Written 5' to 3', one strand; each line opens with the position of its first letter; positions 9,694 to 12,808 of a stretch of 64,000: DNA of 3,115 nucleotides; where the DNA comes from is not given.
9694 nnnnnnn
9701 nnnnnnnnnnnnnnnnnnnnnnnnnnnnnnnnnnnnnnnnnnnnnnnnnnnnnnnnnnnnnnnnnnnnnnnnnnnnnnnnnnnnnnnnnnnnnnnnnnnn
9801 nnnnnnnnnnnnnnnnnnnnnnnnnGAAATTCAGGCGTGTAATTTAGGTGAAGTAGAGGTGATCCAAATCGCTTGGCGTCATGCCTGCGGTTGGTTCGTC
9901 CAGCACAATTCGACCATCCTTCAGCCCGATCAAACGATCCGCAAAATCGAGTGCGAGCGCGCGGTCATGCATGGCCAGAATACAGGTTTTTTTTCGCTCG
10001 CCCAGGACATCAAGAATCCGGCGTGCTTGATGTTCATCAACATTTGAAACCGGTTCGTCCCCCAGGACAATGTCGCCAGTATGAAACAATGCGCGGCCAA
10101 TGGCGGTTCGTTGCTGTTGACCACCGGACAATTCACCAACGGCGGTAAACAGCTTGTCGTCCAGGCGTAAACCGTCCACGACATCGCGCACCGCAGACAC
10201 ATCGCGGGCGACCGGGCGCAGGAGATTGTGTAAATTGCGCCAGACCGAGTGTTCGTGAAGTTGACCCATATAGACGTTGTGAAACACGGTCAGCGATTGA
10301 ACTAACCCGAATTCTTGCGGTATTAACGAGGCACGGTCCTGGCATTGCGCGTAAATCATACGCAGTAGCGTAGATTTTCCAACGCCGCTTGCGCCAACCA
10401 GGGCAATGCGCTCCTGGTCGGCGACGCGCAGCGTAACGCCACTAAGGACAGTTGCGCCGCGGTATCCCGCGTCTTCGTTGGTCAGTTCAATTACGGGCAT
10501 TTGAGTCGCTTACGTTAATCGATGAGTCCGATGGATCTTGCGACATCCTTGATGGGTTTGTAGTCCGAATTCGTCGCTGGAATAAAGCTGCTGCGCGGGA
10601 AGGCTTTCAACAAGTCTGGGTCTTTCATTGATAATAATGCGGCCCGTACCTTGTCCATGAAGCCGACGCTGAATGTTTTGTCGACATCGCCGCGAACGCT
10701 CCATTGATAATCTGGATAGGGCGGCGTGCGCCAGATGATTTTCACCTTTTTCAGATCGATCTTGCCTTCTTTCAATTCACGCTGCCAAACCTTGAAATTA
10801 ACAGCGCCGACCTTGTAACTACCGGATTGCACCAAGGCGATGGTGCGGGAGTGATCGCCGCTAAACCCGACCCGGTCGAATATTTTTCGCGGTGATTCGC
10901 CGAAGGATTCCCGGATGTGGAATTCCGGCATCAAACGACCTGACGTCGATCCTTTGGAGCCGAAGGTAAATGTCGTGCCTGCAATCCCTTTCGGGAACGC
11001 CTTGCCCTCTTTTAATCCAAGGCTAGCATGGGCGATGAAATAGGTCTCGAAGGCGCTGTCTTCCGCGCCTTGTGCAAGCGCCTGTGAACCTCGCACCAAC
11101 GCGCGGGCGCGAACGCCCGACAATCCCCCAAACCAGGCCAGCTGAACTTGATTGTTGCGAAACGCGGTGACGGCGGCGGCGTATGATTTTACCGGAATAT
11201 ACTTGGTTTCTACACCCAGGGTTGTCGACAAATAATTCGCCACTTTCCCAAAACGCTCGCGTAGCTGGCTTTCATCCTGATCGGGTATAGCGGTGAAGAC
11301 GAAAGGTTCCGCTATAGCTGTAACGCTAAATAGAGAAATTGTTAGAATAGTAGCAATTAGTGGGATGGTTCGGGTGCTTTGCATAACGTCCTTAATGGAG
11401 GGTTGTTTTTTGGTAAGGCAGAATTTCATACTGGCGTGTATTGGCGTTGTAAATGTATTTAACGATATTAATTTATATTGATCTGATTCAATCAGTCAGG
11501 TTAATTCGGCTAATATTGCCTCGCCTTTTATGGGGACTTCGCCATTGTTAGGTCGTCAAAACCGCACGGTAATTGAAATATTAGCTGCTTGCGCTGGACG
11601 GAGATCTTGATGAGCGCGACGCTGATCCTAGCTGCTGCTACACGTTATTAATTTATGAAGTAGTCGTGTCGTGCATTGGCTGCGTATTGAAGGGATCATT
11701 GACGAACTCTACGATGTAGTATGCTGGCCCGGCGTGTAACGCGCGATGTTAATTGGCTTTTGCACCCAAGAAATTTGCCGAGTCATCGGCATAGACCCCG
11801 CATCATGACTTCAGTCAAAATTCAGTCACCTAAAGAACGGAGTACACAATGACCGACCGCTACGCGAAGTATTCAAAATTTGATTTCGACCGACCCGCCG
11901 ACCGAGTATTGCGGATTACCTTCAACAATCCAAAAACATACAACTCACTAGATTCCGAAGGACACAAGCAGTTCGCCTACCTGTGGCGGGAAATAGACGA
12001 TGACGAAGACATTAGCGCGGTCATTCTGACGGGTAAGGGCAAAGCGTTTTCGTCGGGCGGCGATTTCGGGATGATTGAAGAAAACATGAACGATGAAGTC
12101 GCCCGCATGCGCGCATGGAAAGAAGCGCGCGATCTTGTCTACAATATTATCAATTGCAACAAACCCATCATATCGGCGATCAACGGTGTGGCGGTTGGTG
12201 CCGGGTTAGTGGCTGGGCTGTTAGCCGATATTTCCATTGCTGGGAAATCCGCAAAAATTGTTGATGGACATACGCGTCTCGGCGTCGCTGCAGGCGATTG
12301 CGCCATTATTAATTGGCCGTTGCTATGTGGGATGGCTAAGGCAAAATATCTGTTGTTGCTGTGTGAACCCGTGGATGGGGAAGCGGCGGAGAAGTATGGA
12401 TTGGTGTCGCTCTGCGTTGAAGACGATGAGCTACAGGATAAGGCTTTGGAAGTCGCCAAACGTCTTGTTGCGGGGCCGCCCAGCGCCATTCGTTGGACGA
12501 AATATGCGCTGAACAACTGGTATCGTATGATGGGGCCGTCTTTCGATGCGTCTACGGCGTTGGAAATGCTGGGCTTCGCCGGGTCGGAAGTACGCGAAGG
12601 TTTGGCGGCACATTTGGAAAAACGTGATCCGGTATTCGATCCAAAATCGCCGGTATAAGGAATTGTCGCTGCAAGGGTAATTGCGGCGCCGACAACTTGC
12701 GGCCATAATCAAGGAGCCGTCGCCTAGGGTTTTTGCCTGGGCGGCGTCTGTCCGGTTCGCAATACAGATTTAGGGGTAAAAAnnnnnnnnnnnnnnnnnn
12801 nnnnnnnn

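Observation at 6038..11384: SenA-like/SenB-like pair next to a PhnCDE-type importer: candidate selenoneine and selenium-uptake island lacking selD and egtD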

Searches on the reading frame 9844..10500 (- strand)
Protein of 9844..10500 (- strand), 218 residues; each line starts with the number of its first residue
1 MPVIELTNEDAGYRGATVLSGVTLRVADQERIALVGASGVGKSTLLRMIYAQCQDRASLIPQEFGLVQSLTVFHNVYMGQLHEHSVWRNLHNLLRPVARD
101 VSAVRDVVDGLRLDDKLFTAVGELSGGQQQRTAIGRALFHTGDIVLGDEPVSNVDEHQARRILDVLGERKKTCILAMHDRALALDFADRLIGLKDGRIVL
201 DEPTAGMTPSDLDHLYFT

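Call 3: search_protein_families(library=ncbifam, proteins=[window:9844-10500:-], max_evalue=0.001)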
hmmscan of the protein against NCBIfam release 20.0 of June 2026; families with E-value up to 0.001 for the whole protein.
window:9844-10500:- (218 aa): 178 families (the best 25 are shown)
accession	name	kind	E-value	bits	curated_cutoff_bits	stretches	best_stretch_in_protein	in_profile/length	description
TIGR02315.1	ABC_phnC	equivalog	3.4e-42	144.6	266.1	2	52-216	76-242/243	phosphonate ABC transporter ATP-binding protein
TIGR02673.1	FtsE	equivalog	2.3e-29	102.6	264.85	2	56-197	80-214/214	cell division ATP-binding protein FtsE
NF007438.0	PRK09984.1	equivalog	3.3e-27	95.3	365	1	56-216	87-249/262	phosphonate ABC transporter ATP-binding protein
NF040873.1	AztA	equivalog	5.6e-26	91.3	220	1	12-185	1-184/191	zinc ABC transporter ATP-binding protein AztA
TIGR02982.1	heterocyst_DevA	subfamily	7.2e-26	91.1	295.8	1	55-198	82-219/220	ABC exporter ATP-binding subunit, DevA family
NF000355.4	ribo_prot_ABC_F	equivalog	3.7e-25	88.7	380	1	4-198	3-192/499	ribosomal protection-like ABC-F family protein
TIGR03608.1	L_ocin_972_ABC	subfamily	1.7e-24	86.4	254.85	2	55-191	76-204/206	putative bacteriocin export ABC transporter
NF007826.0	PRK10535.1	equivalog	2.2e-24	85.7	966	2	105-205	126-228/648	macrolide ABC transporter ATP-binding protein/permease MacB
TIGR02211.1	LolD_lipo_ex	equivalog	5.2e-24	85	307.75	2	104-198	122-219/221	lipoprotein-releasing ABC transporter ATP-binding protein LolD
NF008428.0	PRK11264.1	equivalog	1.5e-23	83.3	406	2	58-201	88-225/250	L-cystine ABC transporter ATP-binding protein TcyN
TIGR00972.1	3a0107s01c2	equivalog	3e-23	82.4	343.2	2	70-206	96-229/248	phosphate ABC transporter ATP-binding protein PstB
NF008653.0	PRK11650.1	subfamily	4.6e-23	81.8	432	1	3-198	3-213/357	sn-glycerol-3-phosphate ABC transporter ATP-binding protein UgpC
NF010068.0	PRK13548.1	equivalog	4.6e-23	81.6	261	2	56-216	80-240/261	heme ABC transporter ATP-binding protein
TIGR03375.1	type_I_sec_LssB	subfamily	9.2e-23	80.4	693.1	2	122-205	602-686/696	type I secretion system permease/ATPase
NF007027.0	PRK09493.1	equivalog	2.4e-22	79.5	379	2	55-203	77-219/240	glutamine ABC transporter ATP-binding protein GlnQ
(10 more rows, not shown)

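Call 4: search_protein_families(library=pfam, proteins=[window:9844-10500:-], max_evalue=0.001)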
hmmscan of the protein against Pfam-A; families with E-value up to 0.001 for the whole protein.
window:9844-10500:- (218 aa): 3 families
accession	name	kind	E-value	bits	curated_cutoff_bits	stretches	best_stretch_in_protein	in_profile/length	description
PF00005.33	ABC_tran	-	1.8e-19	71.1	25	1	19-151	1-136/137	ABC transporter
PF03193.22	RsgA_GTPase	-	0.00049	20.4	30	1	28-55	105-132/174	RsgA GTPase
PF13401.12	AAA_22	-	0.00081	20.2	27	0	32-68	8-33/130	AAA domain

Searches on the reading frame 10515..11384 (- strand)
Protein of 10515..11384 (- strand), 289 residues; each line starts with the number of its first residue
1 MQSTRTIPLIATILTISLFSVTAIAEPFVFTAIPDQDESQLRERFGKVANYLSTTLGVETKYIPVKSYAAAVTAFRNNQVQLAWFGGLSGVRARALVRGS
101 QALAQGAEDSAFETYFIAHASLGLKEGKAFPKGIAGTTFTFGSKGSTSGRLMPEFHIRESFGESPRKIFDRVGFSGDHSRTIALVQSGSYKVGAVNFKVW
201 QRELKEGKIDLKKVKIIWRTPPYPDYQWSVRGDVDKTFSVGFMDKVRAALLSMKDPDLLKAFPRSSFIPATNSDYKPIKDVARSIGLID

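Call 3: search_protein_families(library=ncbifam, proteins=[window:10515-11384:-], max_evalue=0.001)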
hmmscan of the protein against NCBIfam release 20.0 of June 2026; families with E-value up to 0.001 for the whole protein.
window:10515-11384:- (289 aa): 4 families
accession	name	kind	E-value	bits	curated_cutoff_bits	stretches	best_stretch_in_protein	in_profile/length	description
TIGR04553.1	ABC_peri_selen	hypoth_equivalog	5.7e-112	373.4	250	1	28-289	2-266/266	putative selenate ABC transporter substrate-binding protein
TIGR01098.1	3A0109s03R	subfamily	3.2e-44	151.3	112.05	1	11-252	9-252/253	phosphate/phosphite/phosphonate ABC transporter substrate-binding protein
TIGR03431.1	PhnD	equivalog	5.6e-35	121.1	261.1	1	10-283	11-284/288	phosphonate ABC transporter substrate-binding protein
NF049985.1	SBP_like_Rv1680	exception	9.5e-10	38.6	400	1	58-247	30-223/268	Rv1680 family SBP-like protein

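Call 4: search_protein_families(library=pfam, proteins=[window:10515-11384:-], max_evalue=0.001)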
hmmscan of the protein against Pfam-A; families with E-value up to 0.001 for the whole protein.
window:10515-11384:- (289 aa): 1 family
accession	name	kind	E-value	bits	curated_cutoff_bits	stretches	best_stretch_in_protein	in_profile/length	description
PF12974.12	Phosphonate-bd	-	2.4e-58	197.8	27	1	30-275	1-242/242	ABC transporter, phosphonate, periplasmic substrate-binding protein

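Call 37: search_solved_structures(query=window:10515-11384:-, show_alignments=2, max_evalue=0.00001)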
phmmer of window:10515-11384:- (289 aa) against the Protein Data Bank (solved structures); distinct sequences matched with E-value up to 0.00001: 12.
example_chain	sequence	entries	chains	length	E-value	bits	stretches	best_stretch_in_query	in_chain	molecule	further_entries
7s6g_A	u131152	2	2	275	1.5e-64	221.5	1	31-288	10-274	Phosphonate ABC type transporter/ substrate binding component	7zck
5lq5_A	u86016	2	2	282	2.6e-54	187.9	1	31-286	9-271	Putative phosphonate binding protein for ABC transporter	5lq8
5lv1_A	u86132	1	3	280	2.6e-26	96.1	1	26-287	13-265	PtxB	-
5o2j_A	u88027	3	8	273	4.3e-24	88.8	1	30-287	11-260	Probable phosphite transport system-binding protein PtxB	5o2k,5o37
5jvb_A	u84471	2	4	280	5.3e-20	75.4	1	26-282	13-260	Phosphonate ABC transporter, periplasmic phosphonate-binding protein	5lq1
6ghq_A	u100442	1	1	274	3.8e-16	62.7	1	38-287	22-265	Probable phosphite transport system-binding protein HtxB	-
6ght_A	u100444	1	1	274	3.9e-16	62.7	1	38-287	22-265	Probable phosphite transport system-binding protein HtxB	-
5me4_A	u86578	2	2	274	5.3e-16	62.2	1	38-287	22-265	Probable phosphite transport system-binding protein HtxB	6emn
9lf9_A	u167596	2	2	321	2.8e-10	43.5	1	27-234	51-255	Phosphonate ABC transporter, periplasmic phosphonate-binding protein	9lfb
3p7i_A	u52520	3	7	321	2.8e-08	36.9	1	32-228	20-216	PhnD, subunit of alkylphosphonate ABC transporter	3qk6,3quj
3s4u_A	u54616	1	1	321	4.8e-08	36.2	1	32-228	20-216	PhnD, subunit of alkylphosphonate ABC transporter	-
3n5l_A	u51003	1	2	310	7.5e-08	35.5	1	40-225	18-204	Binding protein component of ABC phosphonate transporter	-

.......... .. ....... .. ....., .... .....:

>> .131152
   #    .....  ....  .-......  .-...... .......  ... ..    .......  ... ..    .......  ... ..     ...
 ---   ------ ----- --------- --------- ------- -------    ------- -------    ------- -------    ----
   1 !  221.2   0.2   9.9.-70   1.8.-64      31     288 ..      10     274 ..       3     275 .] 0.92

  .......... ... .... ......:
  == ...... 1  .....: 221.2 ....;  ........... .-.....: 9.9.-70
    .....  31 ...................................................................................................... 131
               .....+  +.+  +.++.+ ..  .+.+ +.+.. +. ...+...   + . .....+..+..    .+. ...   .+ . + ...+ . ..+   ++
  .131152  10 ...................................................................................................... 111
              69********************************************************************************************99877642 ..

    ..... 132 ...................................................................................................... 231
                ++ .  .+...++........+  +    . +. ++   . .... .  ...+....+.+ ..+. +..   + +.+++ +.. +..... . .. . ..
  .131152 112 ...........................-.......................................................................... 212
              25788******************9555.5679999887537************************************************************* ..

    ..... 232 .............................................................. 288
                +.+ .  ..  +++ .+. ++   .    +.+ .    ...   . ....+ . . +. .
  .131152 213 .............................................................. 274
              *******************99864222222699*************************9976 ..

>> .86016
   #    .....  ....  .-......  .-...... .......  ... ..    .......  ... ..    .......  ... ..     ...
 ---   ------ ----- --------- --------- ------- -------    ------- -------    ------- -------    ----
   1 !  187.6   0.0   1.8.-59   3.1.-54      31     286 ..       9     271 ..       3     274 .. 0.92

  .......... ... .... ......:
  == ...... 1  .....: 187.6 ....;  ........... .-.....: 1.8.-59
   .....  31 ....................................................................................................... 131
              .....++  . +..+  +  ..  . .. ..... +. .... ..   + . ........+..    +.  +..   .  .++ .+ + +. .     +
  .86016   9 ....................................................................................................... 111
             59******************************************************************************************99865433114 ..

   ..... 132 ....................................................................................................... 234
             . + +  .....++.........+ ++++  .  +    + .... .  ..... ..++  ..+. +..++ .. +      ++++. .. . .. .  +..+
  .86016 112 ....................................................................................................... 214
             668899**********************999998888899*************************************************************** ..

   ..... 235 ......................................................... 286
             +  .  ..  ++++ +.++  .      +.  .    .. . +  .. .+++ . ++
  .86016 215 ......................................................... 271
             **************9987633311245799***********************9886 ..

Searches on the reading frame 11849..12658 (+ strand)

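Call 9: search_protein_families(library=pfam, proteins=[window:11849-12658:+], max_evalue=0.00001)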
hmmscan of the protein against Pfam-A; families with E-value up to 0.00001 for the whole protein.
window:11849-12658:+ (269 aa): 2 families
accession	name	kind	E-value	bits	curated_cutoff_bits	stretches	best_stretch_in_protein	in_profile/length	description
PF00378.25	ECH_1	-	3.6e-49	167.8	27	1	19-264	5-249/251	Enoyl-CoA hydratase/isomerase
PF16113.10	ECH_2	-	7e-22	78.8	27.2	1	22-197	3-179/335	Enoyl-CoA hydratase/isomerase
